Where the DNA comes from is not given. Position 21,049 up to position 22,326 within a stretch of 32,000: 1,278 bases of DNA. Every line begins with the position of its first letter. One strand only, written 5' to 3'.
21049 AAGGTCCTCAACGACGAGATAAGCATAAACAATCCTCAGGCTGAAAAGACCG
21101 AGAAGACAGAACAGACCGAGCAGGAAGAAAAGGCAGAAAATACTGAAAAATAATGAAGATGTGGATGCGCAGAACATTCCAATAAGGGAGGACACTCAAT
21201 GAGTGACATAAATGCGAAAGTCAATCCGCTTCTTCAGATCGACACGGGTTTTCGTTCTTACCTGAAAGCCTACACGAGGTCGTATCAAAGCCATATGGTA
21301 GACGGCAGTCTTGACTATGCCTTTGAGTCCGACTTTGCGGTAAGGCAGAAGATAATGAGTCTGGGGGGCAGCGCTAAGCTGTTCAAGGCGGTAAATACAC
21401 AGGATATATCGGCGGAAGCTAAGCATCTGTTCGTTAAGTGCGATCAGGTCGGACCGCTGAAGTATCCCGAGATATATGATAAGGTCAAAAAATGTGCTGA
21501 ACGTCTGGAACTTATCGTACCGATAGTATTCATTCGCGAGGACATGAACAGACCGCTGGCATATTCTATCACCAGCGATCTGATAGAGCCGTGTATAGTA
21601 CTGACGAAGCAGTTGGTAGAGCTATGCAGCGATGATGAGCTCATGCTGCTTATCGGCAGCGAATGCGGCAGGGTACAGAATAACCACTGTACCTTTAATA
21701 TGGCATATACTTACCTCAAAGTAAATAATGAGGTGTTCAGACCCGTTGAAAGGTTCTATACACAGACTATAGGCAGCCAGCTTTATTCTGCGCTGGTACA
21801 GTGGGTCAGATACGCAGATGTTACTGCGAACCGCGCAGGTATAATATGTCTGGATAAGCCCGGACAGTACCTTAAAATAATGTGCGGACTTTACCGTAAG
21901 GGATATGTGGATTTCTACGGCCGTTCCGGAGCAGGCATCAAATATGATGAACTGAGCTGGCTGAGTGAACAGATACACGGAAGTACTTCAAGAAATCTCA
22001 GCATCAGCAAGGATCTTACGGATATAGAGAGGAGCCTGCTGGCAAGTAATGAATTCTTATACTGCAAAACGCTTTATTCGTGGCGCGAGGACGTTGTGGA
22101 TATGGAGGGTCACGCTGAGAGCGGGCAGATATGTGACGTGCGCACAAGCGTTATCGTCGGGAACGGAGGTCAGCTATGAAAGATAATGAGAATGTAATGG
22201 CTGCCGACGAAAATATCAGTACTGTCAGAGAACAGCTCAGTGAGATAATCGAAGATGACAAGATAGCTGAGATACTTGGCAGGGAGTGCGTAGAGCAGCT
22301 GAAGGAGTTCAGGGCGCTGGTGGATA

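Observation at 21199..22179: Middle gene looks like an M48 zinc-metallopeptidase fold with every catalytic ligand replaced (pseudo-protease?)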

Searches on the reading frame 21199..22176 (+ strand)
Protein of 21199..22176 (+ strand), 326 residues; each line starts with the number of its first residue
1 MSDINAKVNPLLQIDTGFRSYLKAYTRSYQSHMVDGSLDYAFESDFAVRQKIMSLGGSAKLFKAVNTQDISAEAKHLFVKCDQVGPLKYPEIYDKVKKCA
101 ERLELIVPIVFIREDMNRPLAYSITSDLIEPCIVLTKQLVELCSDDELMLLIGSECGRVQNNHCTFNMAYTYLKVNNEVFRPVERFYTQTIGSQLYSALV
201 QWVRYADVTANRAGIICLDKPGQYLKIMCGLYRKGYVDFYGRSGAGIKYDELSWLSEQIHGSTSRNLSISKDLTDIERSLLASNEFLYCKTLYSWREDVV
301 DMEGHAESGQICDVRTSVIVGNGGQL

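Call 3: search_protein_families(library=pfam, proteins=[window:21199-22176:+], max_evalue=10)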
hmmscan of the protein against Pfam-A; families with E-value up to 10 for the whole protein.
window:21199-22176:+ (326 aa): 1 family
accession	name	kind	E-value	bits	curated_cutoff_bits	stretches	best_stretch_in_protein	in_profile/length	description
PF01435.24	Peptidase_M48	-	2e-05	24.9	20.3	1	90-227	5-160/186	Peptidase family M48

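Call 4: search_protein_families(library=ncbifam, proteins=[window:21199-22176:+], max_evalue=10)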
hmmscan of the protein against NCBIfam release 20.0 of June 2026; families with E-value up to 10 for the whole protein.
window:21199-22176:+ (326 aa): 5 families
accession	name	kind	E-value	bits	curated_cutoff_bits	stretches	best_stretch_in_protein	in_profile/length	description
NF002322.0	PRK01265.1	equivalog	3.9e-06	26.5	275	1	88-169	81-161/325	zinc metalloprotease HtpX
NF002826.0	PRK03001.1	equivalog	0.0038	16.4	369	1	82-162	60-139/285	zinc metalloprotease HtpX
NF002363.0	PRK01345.1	equivalog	0.032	13.3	422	1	81-169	58-144/318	zinc metalloprotease HtpX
NF003425.0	PRK04897.1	equivalog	0.12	11.6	355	1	83-163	73-152/298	zinc metalloprotease HtpX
NF002669.0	PRK02391.1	equivalog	0.17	11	341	1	81-163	68-149/298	zinc metalloprotease HtpX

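Call 5: search_solved_structures(query=window:21199-22176:+, max_evalue=10, show_alignments=3)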
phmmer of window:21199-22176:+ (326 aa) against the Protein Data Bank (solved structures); distinct sequences matched with E-value up to 10: 1.
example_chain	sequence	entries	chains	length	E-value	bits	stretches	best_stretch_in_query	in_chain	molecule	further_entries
9gi5_A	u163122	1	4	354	1.6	11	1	161-242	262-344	Os06g0176700 protein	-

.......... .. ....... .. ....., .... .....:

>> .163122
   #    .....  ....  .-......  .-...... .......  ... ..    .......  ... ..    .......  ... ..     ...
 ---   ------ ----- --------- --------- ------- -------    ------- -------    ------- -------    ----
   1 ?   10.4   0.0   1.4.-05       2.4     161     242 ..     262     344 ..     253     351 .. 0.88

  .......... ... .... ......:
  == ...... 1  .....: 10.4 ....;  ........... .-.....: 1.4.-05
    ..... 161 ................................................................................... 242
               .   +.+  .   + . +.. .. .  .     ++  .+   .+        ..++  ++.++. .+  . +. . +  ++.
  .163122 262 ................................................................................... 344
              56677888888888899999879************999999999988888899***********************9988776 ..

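Call 6: find_homologous_proteins(query=window:21199-22176:+, max_evalue=0.001)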
Query window:21199-22176:+ (326 aa): 132 proteins with E <= 0.001 among 731 candidates; the best 120 are listed.
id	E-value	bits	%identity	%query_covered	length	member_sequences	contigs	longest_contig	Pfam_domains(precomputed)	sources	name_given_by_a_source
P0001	9.4e-201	684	91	100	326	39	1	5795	-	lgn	-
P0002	4.0e-193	659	87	100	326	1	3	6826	-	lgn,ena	-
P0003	1.9e-191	653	87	100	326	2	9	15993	-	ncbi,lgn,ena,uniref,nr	ncbi:M48 family metalloprotease [uncultured Ruminococcus sp.]|uniref:M48 family metalloprotease n=1 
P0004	2.3e-189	646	86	100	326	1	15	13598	-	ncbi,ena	-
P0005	3.8e-189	645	87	100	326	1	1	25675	-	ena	-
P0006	3.1e-188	643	85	100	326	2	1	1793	-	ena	-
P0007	4.2e-185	632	83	100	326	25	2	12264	-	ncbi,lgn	-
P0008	1.8e-183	627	82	100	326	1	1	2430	-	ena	-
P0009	1.1e-175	601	79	100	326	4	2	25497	-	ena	-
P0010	5.3e-175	599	79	100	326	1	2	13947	-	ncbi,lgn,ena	-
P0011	1.1e-172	591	78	100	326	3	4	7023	-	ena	-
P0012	4.5e-172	589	78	100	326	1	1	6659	-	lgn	-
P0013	6.8e-172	589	77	100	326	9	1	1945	-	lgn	-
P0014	7.3e-171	585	77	100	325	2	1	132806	-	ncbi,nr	ncbi:MAG: hypothetical protein IJ806_07755 [Ruminococcus sp.]|nr:hypothetical protein [Ruminococcus 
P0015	1.0e-170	585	76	100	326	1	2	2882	-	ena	-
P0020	2.4e-158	544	72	99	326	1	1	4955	PF01435.25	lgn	-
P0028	2.1e-147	508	67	97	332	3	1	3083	PF01435.25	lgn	-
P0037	1.9e-140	485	65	100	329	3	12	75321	PF01435.25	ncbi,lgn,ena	-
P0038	2.3e-140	485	65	100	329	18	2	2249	PF01435.25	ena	-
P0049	1.4e-135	469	61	100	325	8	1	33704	PF01435.25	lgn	-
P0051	3.1e-135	468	61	100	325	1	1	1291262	PF01435.25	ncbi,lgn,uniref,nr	ncbi:M48 family metalloprotease [Ruminococcus sp. Marseille-P6503]|uniref:M48 family metalloprotease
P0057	2.2e-130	452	58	100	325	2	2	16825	PF01435.25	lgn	-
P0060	8.9e-130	450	59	100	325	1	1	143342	PF01435.25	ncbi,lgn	-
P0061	1.9e-129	449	59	100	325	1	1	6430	PF01435.25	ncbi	-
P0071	8.0e-124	431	58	100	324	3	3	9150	PF01435.25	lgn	-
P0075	4.7e-122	425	55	100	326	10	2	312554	PF01435.25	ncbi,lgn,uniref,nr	ncbi:hypothetical protein SAMN02910447_00729 [Ruminococcus sp. YE71]|uniref:M48 family metalloprotea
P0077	2.0e-121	423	56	100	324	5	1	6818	PF01435.25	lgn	-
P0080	1.9e-119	416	58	100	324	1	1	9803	PF01435.25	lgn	-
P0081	3.0e-119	416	55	100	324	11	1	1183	PF01435.25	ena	-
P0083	1.1e-118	414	53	100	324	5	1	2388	PF01435.25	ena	-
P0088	1.9e-117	410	55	100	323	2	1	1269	PF01435.25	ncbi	-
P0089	4.1e-117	409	55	100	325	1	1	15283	PF01435.25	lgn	-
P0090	9.1e-117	408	55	100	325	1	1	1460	PF01435.25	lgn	-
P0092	2.4e-116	406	54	100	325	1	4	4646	PF01435.25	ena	-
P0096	6.4e-116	405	56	100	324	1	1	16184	PF01435.25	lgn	-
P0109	5.5e-112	392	53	97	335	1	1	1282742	-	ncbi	ncbi:MAG: hypothetical protein QM689_06550 [Oscillospiraceae bacterium]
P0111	6.7e-110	385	51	100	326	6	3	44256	PF01435.25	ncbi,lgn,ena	-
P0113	1.3e-108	381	52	98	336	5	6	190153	-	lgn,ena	-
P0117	3.9e-105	370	51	98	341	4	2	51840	PF01435.25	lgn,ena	-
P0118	2.9e-104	367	52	97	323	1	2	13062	PF01435.25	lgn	-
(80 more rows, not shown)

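Call 8: search_solved_structures(query=A1, max_evalue=10, show_alignments=5)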
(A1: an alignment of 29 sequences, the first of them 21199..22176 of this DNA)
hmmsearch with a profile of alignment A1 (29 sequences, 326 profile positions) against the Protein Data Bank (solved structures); distinct sequences matched with E-value up to 10: 3.
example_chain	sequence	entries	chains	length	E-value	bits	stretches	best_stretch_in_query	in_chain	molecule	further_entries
8jrb_A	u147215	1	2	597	0.14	14.6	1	7-70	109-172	DNA polymerase I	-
4il3_A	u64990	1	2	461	0.21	14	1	129-171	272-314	Ste24p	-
5jxc_A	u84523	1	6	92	0.4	13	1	254-312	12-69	Ras/Rap GTPase-activating protein SynGAP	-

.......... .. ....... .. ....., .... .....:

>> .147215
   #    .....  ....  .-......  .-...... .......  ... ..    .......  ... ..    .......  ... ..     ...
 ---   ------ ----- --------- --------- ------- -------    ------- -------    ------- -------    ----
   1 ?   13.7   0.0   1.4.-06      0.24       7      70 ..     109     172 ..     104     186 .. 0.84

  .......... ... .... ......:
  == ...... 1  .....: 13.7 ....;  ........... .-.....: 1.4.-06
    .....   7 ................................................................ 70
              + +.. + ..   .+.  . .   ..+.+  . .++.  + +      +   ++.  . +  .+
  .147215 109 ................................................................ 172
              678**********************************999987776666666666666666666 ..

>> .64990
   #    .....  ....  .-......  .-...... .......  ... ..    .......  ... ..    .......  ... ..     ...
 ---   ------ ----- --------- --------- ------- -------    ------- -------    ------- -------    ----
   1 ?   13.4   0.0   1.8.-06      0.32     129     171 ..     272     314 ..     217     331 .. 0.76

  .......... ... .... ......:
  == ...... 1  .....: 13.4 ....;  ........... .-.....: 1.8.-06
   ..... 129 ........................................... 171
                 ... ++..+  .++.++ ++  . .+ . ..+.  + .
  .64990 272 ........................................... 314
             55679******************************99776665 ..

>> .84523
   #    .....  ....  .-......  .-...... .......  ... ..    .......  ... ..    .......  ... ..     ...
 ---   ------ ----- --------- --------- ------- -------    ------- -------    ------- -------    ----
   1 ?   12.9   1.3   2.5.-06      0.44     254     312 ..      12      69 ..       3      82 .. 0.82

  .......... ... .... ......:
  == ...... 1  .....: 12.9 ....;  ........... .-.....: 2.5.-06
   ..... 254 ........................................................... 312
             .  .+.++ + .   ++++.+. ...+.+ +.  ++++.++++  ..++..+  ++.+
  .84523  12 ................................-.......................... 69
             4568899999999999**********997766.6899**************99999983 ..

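Call 11: search_protein_families(library=padloc, proteins=[window:21199-22176:+], max_evalue=1)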
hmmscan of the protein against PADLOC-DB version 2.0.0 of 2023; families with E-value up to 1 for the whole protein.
window:21199-22176:+ (326 aa): 0 families

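Call 17: find_encoding_contigs(protein=P0109, flank=8000, max_places=2)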
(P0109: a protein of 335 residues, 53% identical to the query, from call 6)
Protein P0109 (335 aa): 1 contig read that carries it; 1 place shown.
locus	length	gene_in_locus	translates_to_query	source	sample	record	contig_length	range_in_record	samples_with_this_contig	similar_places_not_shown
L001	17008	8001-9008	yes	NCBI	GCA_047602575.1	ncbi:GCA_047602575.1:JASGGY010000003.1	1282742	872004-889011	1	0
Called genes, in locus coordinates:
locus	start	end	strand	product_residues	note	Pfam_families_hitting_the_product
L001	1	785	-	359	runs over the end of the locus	PF00988:CPSase_sm_chain, PF00117:GATase, PF07722:Peptidase_C26 (weak)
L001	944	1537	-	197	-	PF03861:ANTAR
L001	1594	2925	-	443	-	PF03951:Gln-synt_N, PF00120:Gln-synt_C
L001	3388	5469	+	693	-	PF12437:GSIII_N, PF00120:Gln-synt_C, PF18318:Gln-synt_C-ter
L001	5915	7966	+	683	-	PF00009:GTP_EFTU (faint), PF00350:Dynamin_N, PF01926:MMR_HSR1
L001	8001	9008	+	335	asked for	-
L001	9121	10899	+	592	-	PF00350:Dynamin_N, PF01926:MMR_HSR1 (weak)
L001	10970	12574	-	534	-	PF04542:Sigma70_r2, PF04545:Sigma70_r4, PF08281:Sigma70_r4_2, PF13518:HTH_28 (faint)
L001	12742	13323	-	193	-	-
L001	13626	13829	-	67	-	-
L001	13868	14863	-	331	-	PF01145:Band_7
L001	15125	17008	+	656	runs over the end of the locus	PF24898:GGDEF_GdpP, PF01368:DHH, PF02272:DHHA1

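Call 18: find_encoding_contigs(protein=P0113, flank=8000, max_places=2)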
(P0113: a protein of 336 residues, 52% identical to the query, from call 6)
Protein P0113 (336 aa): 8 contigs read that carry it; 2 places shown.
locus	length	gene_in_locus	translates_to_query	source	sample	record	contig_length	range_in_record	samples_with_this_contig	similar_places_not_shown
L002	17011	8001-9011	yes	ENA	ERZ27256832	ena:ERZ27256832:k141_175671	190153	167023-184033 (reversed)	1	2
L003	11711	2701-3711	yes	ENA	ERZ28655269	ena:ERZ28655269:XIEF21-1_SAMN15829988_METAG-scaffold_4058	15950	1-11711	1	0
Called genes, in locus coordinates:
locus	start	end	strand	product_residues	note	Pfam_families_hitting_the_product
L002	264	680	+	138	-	PF13560:HTH_31, PF01381:HTH_3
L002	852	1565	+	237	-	-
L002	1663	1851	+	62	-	-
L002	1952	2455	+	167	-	-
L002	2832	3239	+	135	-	-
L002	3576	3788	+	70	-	PF12728:HTH_17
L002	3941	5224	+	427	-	PF13102:Phage_int_SAM_5, PF00589:Phage_integrase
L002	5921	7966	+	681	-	PF00009:GTP_EFTU (weak), PF00350:Dynamin_N, PF01926:MMR_HSR1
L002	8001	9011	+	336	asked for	-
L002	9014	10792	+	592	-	PF00350:Dynamin_N, PF01926:MMR_HSR1 (faint)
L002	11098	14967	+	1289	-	PF04563:RNA_pol_Rpb2_1, PF04561:RNA_pol_Rpb2_2, PF04565:RNA_pol_Rpb2_3, PF10385:RNA_pol_Rpb2_45, PF00562:RNA_pol_Rpb2_6, PF04560:RNA_pol_Rpb2_7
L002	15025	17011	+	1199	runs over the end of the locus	PF04997:RNA_pol_Rpb1_1, PF00623:RNA_pol_Rpb1_2, PF04983:RNA_pol_Rpb1_3, PF05000:RNA_pol_Rpb1_4, PF04998:RNA_pol_Rpb1_5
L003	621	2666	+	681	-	PF00009:GTP_EFTU (weak), PF00350:Dynamin_N, PF01926:MMR_HSR1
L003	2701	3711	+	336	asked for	-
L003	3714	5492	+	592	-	PF00350:Dynamin_N, PF01926:MMR_HSR1 (faint)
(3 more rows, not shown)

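Call 19: find_encoding_contigs(protein=P0075, flank=8000, max_places=2)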
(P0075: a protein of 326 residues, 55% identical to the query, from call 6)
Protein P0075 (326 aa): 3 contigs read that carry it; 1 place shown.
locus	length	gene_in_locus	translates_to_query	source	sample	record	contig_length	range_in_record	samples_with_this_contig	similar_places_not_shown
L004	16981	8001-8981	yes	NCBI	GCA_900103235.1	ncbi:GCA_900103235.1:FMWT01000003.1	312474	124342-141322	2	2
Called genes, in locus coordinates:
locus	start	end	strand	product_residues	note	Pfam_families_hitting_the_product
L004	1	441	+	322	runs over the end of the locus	PF06325:PrmA, PF05175:MTS (weak), PF03602:Cons_hypoth95 (weak), PF13649:Methyltransf_25, PF13847:Methyltransf_31, PF08241:Methyltransf_11 (weak)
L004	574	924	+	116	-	PF00543:P-II (weak)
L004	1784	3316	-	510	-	-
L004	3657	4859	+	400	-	PF02441:Flavoprotein, PF04127:DFP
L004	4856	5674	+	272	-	PF00849:PseudoU_synth_2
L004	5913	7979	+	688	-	PF00009:GTP_EFTU (faint), PF00350:Dynamin_N, PF01926:MMR_HSR1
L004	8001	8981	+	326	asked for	PF01435:Peptidase_M48 (weak)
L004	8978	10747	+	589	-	PF00350:Dynamin_N, PF01926:MMR_HSR1 (weak)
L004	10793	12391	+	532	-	PF00041:fn3 (weak), PF00150:Cellulase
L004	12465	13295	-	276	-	PF04294:VanW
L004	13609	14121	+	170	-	PF08239:SH3_3 (weak)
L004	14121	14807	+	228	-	PF01863:YgjP-like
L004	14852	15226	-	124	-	PF01325:Fe_dep_repress (weak), PF02742:Fe_dep_repr_C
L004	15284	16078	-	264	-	PF12833:HTH_18, PF00165:HTH_AraC (weak)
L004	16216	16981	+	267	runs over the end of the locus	PF05996:Fe_bilin_red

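Call 20: predict_structure(alignment_id=A1)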
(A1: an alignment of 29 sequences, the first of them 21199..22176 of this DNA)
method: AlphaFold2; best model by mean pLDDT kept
length: 326 residues; sequences in the alignment: 29
mean_pLDDT: 85.3   pTM: 0.85
mean pLDDT of the five models: 85.3, 83.7, 78.1, 73.2, 69.6
residues with pLDDT >= 90: 198; 70-90: 84; 50-70: 13; < 50: 31
segments of 3 or more residues with pLDDT < 50: 1-27, 323-326
pLDDT, mean of each block of 10 residues (from residue 1): 38 41 45 66 89 94 93 89 90 95 89 92 88 95 96 94 92 88 90 94 94 96 96 93 91 93 86 92 94 88 81 91 47
secondary structure, 60 per line:
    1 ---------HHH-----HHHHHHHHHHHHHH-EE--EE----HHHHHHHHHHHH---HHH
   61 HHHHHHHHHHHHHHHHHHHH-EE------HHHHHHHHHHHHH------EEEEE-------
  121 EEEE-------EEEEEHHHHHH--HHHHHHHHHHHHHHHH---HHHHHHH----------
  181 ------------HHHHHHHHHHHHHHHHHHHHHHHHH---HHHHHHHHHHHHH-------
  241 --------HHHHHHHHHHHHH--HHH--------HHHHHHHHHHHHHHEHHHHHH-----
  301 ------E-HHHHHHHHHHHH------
elements in order: H18-31 H43-54 H58-80 H90-102 E109-113 E121-124 E132-136 H137-142 H145-160 H164-170 H193-217 H221-233 H249-261 H275-288 H290-295 H309-320

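Call 23: fold_search(model_id=the predicted structure, library=pdb)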
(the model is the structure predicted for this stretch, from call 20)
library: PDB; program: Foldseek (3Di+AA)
matches with E <= 10: 99; with E <= 0.001: 0
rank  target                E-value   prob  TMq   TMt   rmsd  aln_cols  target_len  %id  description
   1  4il3_A                2.4e-03  1.00  0.31  0.25  17.3       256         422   14  Crystal Structure of S. mikatae Ste24p (released 2013-02-20)
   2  4il3_B                6.6e-03  0.99  0.31  0.24  17.4       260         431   16  Crystal Structure of S. mikatae Ste24p (released 2013-02-20)
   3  2ypt_E                3.2e-02  0.92  0.27  0.22  21.6       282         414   17  Crystal structure of the human nuclear membrane zinc metalloprotease ZMPSTE24 mutant (E336A) in complex with a synthet (released 2012-12-05)
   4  3cqb_B                3.7e-02  1.00  0.24  0.71   2.4        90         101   14  Crystal structure of heat shock protein HtpX domain from Vibrio parahaemolyticus RIMD 2210633 (released 2008-05-27)
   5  4fhx                  2.6e-01  0.06  0.11  0.11  18.5       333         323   10  Crystal structures of the Cid1 poly (U) polymerase reveal the mechanism for UTP selectivity - H336N mutant bound to MgAT (released 2012-08-29)
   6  4fh3                  3.7e-01  0.06  0.13  0.13  18.9       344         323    9  Crystal structures of the Cid1 poly (U) polymerase reveal the mechanism for UTP selectivity (released 2012-08-29)
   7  3cqb_A                3.9e-01  0.99  0.20  0.59   1.9        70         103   16  Crystal structure of heat shock protein HtpX domain from Vibrio parahaemolyticus RIMD 2210633 (released 2008-05-27)
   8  8exs_A                5.2e-01  0.28  0.24  0.15  18.6       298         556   12  Cryo-EM structure of S. aureus BlaR1 F284A mutant (released 2023-01-11)
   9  8exr_A                6.0e-01  0.23  0.24  0.31  17.2       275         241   10  Cryo-EM structure of S. aureus BlaR1 TM and zinc metalloprotease domain (released 2023-01-11)
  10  6l3f                  6.3e-01  0.04  0.15  0.15  19.8       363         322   10  The structure of UTP:RNA uridylyltransferase 1 (URT1) in in Arabidopsis (released 2020-01-29)
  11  8exq_A                7.7e-01  0.35  0.30  0.19  17.3       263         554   12  Cryo-EM structure of S. aureus BlaR1 with C1 symmetry (released 2023-01-11)
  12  7z6s_C                8.1e-01  0.11  0.21  0.21  20.8       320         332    9  MATCAP bound to a human 14 protofilament microtubule (released 2022-05-11)
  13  6l8k                  9.4e-01  0.03  0.15  0.16  19.2       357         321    9  Structure of URT1 in complex with UTP (released 2020-01-29)
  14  8g7m_G                1.3e+00  0.04  0.15  0.14  18.5       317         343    9  ATP-bound mtHsp60 V72I focus (released 2023-07-12)
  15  4b2t_q                1.4e+00  0.04  0.14  0.13  18.9       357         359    9  The crystal structures of the eukaryotic chaperonin CCT reveal its functional partitioning (released 2013-03-20)
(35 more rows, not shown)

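Call 28: search_protein_representatives(alignment_id=A1)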
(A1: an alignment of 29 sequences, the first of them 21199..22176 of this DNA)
Query: 29 sequences, 326 profile positions. Proteins with E-value up to 0.001 (for the whole library): 1104; up to 1e-10: 201; up to 1e-30: 40. The best 150 are listed.
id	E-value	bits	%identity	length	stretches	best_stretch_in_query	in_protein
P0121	2.3e-150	516.7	-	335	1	6-323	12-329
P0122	1.5e-122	425.3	-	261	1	3-253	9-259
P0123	8.6e-118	409.7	-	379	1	5-246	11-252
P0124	1.1e-101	356.7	-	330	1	4-324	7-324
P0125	6.1e-94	331.3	-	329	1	1-325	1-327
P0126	8.3e-85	301.2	-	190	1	3-188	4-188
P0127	8.1e-76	271.7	-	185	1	142-324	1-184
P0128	3.1e-69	250.1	-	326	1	1-323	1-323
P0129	7.9e-69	248.7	-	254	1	5-153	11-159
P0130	1.3e-64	234.8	-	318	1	6-319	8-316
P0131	1.0e-54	202.4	-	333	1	6-321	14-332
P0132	1.8e-54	201.5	-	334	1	8-321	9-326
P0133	7.2e-54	199.6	-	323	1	7-320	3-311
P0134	4.7e-53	196.9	-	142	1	1-101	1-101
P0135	1.3e-47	179.0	-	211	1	121-324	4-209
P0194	5.0e-17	78.5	-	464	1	76-223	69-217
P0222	2.0e-14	69.9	-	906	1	36-229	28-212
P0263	2.5e-12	63.1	-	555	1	90-231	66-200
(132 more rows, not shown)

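Call 29: fold_search(model_id=the predicted structure, library=viral)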
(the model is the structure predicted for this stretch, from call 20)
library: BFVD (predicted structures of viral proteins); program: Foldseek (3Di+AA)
matches with E <= 10: 148; with E <= 0.001: 0
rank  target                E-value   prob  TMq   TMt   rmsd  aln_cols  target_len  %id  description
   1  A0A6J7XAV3            3.4e-02  0.99  0.30  0.44   7.5       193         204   15  Peptidase M48 [uncultured Caudovirales phage]
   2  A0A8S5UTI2            1.1e-01  0.33  0.26  0.22  19.1       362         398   10  Beta-barrel assembly-enhancing protease [Myoviridae sp. ctYA416]
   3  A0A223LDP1            1.4e-01  0.30  0.25  0.18  17.6       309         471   12  Uncharacterized protein [Bacillus phage PBS1]
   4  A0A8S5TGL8            1.4e-01  0.15  0.20  0.19  17.3       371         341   10  Peptidase [Myoviridae sp. ctIty1]
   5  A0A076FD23            2.7e-01  0.08  0.14  0.17  19.6       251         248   12  PmV-like protein [Penaeus monodon nudivirus]
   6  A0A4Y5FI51            2.9e-01  0.54  0.22  0.34  17.0       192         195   10  (no name in the UniProt tables at hand)
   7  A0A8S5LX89            3.2e-01  0.33  0.17  0.32  11.1       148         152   14  SprT-like domain-containing protein Spartan/DNA Complex repair, protease, DNA BINDING [Myoviridae sp. ctZgq1]
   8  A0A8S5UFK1            3.2e-01  0.09  0.16  0.13  15.8       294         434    7  Uncharacterized protein [Myoviridae sp. ctcyQ27]
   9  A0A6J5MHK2            4.3e-01  0.69  0.23  0.14   6.1       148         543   15  Uncharacterized protein [uncultured Caudovirales phage]
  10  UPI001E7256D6         4.3e-01  0.23  0.21  0.30  12.3       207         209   12  (no name look-up for this kind of identifier)
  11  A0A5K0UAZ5            4.3e-01  0.12  0.16  0.24  14.5       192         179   12  Uncharacterized protein (Fragment) [Yasminevirus sp. GU-2018]
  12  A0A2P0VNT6            5.0e-01  0.44  0.21  0.28  11.7       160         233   11  Uncharacterized protein [Tetraselmis virus 1]
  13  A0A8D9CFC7            5.0e-01  0.25  0.19  0.29   9.8       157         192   10  Putative hydrolase [uncultured marine phage]
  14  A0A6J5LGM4            5.0e-01  0.11  0.17  0.22  16.7       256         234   10  Uncharacterized protein [uncultured Caudovirales phage]
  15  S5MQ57                5.3e-01  0.57  0.24  0.44   9.9       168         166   11  Uncharacterized protein [Sinorhizobium phage phiM12]
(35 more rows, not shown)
